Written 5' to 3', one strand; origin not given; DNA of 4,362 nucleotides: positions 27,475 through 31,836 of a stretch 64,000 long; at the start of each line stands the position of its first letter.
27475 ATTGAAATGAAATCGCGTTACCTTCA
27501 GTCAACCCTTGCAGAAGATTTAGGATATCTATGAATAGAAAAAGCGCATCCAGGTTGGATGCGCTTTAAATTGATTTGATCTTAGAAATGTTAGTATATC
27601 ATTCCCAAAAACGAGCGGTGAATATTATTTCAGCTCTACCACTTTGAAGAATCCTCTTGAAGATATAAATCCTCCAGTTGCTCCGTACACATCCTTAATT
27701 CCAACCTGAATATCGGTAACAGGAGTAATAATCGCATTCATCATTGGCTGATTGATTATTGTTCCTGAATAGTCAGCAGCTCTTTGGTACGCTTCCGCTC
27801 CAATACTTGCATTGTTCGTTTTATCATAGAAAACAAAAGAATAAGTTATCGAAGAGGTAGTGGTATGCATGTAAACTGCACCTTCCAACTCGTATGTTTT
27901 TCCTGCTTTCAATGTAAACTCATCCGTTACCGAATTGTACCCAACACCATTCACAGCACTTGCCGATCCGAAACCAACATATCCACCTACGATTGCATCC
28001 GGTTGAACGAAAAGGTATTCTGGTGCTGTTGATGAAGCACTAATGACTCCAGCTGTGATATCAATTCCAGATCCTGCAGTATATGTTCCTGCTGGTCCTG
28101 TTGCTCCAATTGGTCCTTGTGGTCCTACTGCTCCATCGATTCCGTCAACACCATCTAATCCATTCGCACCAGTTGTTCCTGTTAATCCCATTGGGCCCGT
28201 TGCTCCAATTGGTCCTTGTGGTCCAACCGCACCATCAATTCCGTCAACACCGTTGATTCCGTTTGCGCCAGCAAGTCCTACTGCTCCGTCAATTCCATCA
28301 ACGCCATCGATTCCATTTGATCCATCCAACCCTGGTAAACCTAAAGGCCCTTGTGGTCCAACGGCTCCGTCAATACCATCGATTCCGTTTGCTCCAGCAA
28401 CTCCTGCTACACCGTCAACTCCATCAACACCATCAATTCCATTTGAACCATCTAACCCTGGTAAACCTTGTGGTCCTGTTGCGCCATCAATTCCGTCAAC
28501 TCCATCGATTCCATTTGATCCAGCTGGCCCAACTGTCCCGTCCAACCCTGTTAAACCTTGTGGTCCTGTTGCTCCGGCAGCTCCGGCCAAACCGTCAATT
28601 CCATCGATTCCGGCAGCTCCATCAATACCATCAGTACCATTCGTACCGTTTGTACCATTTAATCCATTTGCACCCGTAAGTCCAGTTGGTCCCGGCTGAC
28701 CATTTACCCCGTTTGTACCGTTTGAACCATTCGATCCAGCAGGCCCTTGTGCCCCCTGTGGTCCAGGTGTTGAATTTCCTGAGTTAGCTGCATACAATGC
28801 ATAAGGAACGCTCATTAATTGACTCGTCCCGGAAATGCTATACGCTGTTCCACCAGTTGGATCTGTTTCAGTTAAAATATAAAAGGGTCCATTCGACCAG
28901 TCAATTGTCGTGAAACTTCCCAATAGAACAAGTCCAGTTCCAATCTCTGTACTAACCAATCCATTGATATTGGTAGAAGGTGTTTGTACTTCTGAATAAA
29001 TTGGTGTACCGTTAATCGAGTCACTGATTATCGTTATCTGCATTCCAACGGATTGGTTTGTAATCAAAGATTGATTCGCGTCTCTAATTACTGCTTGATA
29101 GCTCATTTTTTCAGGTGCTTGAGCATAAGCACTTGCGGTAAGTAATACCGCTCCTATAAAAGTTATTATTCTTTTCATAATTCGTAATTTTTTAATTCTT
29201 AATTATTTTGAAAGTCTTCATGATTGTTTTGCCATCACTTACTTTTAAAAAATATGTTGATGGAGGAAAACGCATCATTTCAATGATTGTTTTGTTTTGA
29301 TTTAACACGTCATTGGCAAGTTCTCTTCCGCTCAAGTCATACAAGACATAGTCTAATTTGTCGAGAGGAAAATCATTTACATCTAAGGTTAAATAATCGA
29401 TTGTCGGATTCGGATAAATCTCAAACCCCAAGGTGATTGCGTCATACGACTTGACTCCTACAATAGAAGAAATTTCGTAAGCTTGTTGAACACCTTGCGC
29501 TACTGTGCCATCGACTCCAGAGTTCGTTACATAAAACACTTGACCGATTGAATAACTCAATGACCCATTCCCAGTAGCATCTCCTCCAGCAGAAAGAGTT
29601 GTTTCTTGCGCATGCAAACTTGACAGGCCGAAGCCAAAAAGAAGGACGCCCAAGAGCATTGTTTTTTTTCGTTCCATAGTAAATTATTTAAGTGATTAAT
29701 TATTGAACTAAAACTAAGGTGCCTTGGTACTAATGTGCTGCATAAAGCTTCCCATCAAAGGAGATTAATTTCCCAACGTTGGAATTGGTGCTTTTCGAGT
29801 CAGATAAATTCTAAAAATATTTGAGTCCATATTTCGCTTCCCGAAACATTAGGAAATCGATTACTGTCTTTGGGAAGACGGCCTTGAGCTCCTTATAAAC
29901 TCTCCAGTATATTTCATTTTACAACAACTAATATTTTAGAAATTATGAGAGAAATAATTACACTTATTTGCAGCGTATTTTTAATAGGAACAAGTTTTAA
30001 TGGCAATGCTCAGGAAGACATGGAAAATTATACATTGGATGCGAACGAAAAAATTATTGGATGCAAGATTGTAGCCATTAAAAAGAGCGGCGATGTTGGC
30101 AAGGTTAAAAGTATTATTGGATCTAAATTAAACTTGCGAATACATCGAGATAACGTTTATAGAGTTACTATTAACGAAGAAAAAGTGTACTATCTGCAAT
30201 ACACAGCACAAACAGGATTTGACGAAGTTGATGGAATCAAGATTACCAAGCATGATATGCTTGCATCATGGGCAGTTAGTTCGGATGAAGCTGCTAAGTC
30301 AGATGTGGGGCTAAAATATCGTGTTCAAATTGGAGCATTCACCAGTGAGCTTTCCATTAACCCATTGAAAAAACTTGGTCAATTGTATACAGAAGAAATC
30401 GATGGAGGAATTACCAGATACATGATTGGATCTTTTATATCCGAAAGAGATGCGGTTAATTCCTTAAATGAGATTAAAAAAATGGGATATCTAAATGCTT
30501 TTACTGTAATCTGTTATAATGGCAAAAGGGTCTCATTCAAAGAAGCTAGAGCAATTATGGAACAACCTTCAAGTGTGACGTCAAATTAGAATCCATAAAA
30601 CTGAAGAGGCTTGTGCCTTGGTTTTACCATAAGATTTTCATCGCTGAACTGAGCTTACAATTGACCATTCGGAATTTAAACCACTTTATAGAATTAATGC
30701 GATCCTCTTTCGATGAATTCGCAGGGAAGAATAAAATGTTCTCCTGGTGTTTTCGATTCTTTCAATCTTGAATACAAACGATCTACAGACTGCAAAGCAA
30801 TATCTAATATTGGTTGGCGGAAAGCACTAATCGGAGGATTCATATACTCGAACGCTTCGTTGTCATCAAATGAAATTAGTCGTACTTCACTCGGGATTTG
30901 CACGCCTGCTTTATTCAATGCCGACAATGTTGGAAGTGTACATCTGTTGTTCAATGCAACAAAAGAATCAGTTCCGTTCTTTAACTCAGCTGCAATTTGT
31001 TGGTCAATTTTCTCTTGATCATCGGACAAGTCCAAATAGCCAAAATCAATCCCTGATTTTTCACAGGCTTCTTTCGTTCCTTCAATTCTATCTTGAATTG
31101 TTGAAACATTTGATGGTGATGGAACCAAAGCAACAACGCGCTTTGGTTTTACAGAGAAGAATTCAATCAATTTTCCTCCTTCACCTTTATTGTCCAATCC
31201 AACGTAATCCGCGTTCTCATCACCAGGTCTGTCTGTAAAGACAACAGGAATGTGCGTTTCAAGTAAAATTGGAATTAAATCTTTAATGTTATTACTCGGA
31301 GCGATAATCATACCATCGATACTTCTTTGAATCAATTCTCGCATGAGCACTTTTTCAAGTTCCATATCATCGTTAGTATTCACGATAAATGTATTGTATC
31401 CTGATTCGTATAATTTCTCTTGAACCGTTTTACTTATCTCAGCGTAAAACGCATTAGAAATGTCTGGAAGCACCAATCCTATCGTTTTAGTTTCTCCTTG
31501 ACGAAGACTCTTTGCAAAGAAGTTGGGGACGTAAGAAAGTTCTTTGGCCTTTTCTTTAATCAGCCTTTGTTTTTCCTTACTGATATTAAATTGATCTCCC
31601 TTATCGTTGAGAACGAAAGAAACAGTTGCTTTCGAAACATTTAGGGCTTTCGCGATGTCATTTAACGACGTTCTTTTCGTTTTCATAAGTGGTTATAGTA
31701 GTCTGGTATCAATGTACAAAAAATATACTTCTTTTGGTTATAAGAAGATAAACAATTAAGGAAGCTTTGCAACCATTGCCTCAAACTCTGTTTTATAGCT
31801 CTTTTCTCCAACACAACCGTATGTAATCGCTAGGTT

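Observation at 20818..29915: Seven paired 12-nt direct repeats with fixed promoter geometry around a LytTR regulator: a candidate undescribed regulon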

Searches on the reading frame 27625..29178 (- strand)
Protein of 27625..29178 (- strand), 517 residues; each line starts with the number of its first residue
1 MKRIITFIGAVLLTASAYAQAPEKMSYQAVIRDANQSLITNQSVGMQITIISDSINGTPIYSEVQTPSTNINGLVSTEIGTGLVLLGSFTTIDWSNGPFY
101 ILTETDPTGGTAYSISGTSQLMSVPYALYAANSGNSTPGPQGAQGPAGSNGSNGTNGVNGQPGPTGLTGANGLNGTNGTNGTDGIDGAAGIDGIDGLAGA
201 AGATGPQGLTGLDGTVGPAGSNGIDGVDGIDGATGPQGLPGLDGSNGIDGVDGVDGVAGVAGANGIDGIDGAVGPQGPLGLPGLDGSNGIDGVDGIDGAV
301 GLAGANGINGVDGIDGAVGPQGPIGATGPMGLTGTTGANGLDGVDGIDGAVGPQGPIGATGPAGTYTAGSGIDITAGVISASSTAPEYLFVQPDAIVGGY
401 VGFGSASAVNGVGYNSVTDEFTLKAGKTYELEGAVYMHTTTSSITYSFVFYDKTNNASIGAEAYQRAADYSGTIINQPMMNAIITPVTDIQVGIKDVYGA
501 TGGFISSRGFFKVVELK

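Call 8: search_protein_families(library=pfam, proteins=[window:27625-29178:-], max_evalue=0.01)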
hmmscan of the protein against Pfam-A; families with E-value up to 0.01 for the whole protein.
window:27625-29178:- (517 aa): 1 family
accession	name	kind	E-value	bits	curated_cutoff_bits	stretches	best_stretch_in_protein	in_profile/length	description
PF01391.23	Collagen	-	4.1e-36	123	27.2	1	309-364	3-58/60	Collagen triple helix repeat (20 copies)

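Call 46: search_protein_families(library=ncbifam, proteins=[window:27625-29178:-], max_evalue=0.01)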
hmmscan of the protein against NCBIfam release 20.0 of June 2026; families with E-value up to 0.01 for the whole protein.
window:27625-29178:- (517 aa): 5 families
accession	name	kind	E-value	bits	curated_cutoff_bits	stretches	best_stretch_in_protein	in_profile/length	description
NF046116.1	adhesin_Lcl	equivalog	4.8e-36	124.2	500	2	124-322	54-262/431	collagen-like adhesin Lcl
NF038329.2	gly_rich_SclB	equivalog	8.9e-34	117.2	325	2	137-307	163-337/442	LPXTG-anchored collagen-like adhesin Scl2/SclB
NF038330.1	adhesin_SclA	exception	3.8e-23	82.8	400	2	226-365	117-253/405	LPXTG-anchored collagen-like adhesin Scl1/SclA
NF053851.1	Bdello_MAT_N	subfamily_domain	1e-08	35.1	60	1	11-85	3-78/162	mosaic adhesive trimer family chimeric fiber protein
NF038313.3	HisXaaSer_A4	exception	2.3e-05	25.2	55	0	142-175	52-85/93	His-Xaa-Ser repeat protein HxsA4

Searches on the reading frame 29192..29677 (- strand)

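Call 8: search_protein_families(library=pfam, proteins=[window:29192-29677:-], max_evalue=0.01)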
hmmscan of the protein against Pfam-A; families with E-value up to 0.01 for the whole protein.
window:29192-29677:- (161 aa): 1 family
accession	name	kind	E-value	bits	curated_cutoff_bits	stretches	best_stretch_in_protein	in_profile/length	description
PF18962.6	Por_Secre_tail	-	6.6e-09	36.4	27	1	87-156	1-73/75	Secretion system C-terminal sorting domain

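Call 46: search_protein_families(library=ncbifam, proteins=[window:29192-29677:-], max_evalue=0.01)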
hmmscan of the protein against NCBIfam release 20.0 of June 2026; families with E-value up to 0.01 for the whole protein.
window:29192-29677:- (161 aa): 3 families
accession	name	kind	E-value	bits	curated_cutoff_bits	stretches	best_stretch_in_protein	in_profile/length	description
TIGR04183.1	Por_Secre_tail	domain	4.2e-11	42.7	23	1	87-161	1-72/72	T9SS type A sorting domain-containing protein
NF038113.1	T9SSA_dep_M36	equivalog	3.5e-06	25.5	885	1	73-160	783-868/869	T9SS-dependent M36 family metallopeptidase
NF050177.1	TapA_OM_Porphy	equivalog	0.00061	18.6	500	1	84-149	470-533/544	TapA/TapC family T9SS-dependent outer membrane protein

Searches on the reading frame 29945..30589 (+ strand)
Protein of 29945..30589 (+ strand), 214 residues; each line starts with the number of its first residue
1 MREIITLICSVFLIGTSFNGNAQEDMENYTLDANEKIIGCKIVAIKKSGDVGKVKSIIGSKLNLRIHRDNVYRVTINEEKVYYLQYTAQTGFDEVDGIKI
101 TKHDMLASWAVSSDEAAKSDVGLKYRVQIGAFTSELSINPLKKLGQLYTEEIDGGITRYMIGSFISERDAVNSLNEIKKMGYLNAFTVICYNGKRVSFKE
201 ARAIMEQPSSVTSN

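Call 8: search_protein_families(library=pfam, proteins=[window:29945-30589:+], max_evalue=0.01)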
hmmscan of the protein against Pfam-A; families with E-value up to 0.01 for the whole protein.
window:29945-30589:+ (214 aa): 1 family
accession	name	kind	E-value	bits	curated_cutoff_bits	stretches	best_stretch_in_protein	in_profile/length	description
PF05036.18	SPOR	-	5e-05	24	21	1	124-187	4-74/76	SPOR domain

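Call 46: search_protein_families(library=ncbifam, proteins=[window:29945-30589:+], max_evalue=0.01)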
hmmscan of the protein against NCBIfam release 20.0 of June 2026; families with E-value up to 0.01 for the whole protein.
window:29945-30589:+ (214 aa): 0 families

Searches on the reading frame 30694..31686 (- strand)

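Call 8: search_protein_families(library=pfam, proteins=[window:30694-31686:-], max_evalue=0.01)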
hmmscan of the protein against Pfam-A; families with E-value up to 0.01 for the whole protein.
window:30694-31686:- (330 aa): 5 families
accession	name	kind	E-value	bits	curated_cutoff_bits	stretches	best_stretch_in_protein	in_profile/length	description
PF13377.12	Peripla_BP_3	-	1.4e-21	77.8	26.5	1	185-329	12-166/167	Periplasmic binding protein-like domain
PF00532.27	Peripla_BP_1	-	1.4e-19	71.1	22.2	1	66-274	1-224/281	Periplasmic binding proteins and sugar binding domain of LacI family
PF13407.12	Peripla_BP_4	-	9.9e-16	58.5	35.1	1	69-277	1-220/258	Periplasmic binding protein domain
PF00356.27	LacI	-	5.9e-10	39.2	27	1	8-55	2-46/46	Bacterial regulatory proteins, lacI family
PF04967.18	HTH_10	-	0.0025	18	23.1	0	4-27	22-45/53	HTH DNA binding domain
